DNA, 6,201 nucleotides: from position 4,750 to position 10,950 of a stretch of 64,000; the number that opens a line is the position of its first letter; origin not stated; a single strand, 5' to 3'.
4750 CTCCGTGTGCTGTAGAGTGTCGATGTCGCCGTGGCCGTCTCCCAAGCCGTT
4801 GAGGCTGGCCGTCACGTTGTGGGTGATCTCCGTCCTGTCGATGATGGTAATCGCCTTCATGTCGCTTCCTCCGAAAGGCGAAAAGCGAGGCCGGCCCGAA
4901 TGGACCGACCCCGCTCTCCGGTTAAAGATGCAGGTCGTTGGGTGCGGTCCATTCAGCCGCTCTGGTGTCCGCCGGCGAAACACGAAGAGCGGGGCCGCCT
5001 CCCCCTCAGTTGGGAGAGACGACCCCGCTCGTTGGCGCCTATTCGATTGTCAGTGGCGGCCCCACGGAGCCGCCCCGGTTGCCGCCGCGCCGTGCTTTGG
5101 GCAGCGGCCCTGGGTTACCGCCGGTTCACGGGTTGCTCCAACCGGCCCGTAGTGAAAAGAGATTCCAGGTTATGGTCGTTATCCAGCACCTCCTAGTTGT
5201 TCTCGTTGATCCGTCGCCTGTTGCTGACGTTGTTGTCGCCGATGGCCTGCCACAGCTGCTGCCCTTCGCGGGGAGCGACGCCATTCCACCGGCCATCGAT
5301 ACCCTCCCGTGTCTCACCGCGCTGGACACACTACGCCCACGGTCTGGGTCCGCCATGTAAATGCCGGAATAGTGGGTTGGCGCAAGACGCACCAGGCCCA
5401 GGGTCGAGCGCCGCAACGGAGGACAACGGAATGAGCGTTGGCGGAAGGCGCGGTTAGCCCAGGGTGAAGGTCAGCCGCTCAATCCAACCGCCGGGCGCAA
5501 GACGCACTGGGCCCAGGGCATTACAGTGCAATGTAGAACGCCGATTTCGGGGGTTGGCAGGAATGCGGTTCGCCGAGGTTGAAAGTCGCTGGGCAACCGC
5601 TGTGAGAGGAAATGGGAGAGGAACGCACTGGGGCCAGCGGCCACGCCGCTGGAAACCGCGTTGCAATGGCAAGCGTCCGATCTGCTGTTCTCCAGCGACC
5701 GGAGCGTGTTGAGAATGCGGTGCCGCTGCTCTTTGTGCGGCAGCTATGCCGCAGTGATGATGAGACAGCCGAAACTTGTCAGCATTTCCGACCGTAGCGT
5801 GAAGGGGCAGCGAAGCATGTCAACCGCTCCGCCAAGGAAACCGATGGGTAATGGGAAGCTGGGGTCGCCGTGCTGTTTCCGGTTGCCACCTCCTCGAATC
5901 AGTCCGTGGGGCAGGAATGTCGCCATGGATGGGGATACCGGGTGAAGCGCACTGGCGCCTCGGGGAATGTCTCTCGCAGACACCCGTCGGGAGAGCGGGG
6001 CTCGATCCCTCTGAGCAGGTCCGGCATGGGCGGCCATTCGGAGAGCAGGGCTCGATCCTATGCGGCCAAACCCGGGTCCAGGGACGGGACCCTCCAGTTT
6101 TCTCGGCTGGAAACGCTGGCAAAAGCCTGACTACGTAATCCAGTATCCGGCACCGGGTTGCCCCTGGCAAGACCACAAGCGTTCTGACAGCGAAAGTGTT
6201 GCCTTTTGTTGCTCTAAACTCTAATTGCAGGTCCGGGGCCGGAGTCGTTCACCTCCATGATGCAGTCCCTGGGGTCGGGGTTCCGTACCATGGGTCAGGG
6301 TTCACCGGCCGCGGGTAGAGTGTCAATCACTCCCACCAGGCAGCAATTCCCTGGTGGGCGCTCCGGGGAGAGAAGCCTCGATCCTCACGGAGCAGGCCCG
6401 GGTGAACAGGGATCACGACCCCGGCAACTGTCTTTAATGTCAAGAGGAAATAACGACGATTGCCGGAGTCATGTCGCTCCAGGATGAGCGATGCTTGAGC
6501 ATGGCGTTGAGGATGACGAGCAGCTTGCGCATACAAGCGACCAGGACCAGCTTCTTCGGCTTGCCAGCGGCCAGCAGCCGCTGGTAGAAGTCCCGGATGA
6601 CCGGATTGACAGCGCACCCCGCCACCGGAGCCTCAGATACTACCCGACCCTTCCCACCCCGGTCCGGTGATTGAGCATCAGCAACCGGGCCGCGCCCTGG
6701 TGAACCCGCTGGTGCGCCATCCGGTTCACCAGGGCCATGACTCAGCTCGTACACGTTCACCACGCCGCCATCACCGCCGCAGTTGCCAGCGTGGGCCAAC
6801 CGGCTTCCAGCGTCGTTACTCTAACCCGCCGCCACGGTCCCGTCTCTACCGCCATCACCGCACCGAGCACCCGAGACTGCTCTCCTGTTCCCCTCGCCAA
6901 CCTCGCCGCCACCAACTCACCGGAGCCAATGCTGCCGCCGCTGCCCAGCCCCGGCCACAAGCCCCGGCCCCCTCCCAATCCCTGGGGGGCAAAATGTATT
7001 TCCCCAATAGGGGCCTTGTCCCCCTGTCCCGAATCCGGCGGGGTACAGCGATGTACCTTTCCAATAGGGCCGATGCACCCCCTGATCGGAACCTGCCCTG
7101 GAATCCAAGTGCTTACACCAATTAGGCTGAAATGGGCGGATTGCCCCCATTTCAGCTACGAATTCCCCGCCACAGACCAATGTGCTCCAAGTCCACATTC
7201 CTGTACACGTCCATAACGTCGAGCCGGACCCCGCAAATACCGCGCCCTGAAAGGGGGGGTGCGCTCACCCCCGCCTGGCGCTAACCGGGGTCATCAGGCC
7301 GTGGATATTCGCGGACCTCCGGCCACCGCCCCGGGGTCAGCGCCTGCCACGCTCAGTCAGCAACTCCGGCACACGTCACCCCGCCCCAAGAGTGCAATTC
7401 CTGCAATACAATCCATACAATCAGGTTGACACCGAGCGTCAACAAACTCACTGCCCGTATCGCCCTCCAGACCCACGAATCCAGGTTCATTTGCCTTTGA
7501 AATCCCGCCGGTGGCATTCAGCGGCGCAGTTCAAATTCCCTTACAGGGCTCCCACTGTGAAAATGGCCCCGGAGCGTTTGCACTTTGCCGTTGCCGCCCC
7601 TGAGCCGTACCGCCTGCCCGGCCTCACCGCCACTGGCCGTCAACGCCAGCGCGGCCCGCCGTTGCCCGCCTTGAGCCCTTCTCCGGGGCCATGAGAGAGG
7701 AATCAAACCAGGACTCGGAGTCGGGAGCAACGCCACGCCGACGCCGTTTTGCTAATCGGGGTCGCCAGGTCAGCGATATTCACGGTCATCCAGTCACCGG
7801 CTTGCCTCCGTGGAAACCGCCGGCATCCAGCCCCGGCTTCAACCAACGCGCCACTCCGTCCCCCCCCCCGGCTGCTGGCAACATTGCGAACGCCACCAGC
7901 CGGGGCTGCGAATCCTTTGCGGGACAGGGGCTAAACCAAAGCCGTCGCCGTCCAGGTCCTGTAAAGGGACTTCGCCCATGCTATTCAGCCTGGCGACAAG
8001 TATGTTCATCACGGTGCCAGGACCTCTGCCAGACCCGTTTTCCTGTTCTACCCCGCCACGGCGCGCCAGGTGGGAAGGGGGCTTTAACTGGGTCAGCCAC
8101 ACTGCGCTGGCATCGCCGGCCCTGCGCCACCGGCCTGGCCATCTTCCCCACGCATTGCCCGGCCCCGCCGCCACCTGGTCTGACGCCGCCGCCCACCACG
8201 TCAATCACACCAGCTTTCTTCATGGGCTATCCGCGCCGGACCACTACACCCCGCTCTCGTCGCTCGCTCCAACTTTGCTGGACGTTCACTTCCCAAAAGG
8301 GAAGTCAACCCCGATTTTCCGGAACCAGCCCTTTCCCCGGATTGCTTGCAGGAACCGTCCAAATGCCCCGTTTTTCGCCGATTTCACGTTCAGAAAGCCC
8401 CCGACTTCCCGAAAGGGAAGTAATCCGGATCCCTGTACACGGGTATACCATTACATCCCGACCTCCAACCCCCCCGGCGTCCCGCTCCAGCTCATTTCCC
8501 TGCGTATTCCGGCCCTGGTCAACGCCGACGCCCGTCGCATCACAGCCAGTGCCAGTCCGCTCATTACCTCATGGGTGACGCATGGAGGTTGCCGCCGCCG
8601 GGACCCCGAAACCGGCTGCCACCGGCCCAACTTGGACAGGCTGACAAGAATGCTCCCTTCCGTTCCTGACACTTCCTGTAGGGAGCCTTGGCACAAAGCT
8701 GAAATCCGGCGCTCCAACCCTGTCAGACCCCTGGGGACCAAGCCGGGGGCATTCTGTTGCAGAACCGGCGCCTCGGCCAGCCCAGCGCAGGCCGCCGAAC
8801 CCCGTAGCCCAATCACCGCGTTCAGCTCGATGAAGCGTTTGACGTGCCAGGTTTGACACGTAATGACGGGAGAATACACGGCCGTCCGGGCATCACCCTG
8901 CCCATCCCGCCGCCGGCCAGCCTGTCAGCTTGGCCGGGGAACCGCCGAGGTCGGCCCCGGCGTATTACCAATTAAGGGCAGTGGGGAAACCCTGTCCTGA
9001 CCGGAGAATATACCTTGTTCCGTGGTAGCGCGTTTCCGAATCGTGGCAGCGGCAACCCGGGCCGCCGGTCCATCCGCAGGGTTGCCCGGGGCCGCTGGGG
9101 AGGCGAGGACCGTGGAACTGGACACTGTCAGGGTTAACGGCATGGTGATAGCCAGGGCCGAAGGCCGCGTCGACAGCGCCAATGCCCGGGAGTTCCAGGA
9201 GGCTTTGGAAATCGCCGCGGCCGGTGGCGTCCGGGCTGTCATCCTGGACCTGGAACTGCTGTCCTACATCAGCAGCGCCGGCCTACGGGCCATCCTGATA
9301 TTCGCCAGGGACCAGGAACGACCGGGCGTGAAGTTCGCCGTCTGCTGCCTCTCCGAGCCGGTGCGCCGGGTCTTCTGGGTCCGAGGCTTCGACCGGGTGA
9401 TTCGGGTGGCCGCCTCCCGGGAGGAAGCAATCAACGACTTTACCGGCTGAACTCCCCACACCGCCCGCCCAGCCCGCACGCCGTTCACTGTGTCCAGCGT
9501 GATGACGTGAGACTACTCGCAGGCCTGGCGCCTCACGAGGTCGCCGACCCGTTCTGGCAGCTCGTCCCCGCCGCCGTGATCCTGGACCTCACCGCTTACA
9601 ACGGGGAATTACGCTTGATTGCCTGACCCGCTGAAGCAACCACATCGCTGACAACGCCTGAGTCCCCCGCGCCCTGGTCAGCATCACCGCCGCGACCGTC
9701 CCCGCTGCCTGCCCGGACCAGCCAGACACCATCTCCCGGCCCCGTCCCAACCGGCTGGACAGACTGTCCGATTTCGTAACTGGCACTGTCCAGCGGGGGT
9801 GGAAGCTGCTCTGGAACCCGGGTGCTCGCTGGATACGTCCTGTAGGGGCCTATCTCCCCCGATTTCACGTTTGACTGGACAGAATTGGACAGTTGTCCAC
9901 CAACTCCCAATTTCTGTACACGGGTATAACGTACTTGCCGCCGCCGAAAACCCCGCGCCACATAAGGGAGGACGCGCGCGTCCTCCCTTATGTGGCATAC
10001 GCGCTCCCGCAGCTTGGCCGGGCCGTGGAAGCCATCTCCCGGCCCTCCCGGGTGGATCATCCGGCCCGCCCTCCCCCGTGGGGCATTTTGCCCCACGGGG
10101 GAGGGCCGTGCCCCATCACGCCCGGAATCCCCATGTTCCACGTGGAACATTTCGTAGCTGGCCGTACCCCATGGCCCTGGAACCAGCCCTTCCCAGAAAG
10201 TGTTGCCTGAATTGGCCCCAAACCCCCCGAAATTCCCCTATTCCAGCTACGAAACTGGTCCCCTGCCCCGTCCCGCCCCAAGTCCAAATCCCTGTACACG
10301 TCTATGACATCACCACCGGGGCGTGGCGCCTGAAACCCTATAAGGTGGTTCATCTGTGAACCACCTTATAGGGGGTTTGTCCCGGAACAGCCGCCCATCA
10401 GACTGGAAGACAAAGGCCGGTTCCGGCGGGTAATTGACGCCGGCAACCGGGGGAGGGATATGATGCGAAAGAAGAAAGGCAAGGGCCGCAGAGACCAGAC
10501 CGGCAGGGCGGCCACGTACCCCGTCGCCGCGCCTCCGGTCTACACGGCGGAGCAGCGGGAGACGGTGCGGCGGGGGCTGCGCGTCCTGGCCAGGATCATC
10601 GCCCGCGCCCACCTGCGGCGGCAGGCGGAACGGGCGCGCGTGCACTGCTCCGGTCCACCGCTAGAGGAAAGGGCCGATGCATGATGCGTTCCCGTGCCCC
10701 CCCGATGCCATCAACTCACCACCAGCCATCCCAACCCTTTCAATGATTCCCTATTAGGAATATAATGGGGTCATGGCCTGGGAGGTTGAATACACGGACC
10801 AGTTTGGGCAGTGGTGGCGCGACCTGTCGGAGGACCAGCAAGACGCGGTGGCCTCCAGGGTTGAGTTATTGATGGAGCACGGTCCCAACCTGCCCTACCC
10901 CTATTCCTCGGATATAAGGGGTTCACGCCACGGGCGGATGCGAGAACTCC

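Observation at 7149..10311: Four-member repeat family with an invariant 52-nt spacing between conserved ends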

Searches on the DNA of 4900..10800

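Call 30: search_rna_families(source=window, start=4900, end=10800, threshold=evalue, max_evalue=1)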
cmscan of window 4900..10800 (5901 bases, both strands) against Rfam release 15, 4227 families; matches with E-value up to 1: 3.
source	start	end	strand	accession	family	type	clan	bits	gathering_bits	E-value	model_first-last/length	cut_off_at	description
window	10067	10107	-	RF03900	mir-9242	Gene; miRNA;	-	33.8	62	0.004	1-66/66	no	mir-9242 microRNA precursor family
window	10067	10107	+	RF03900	mir-9242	Gene; miRNA;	-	33.8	62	0.0041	1-66/66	no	mir-9242 microRNA precursor family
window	10044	10129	-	RF00862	mir-491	Gene; miRNA;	-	25.4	62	0.11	1-84/84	no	mir-491 microRNA precursor family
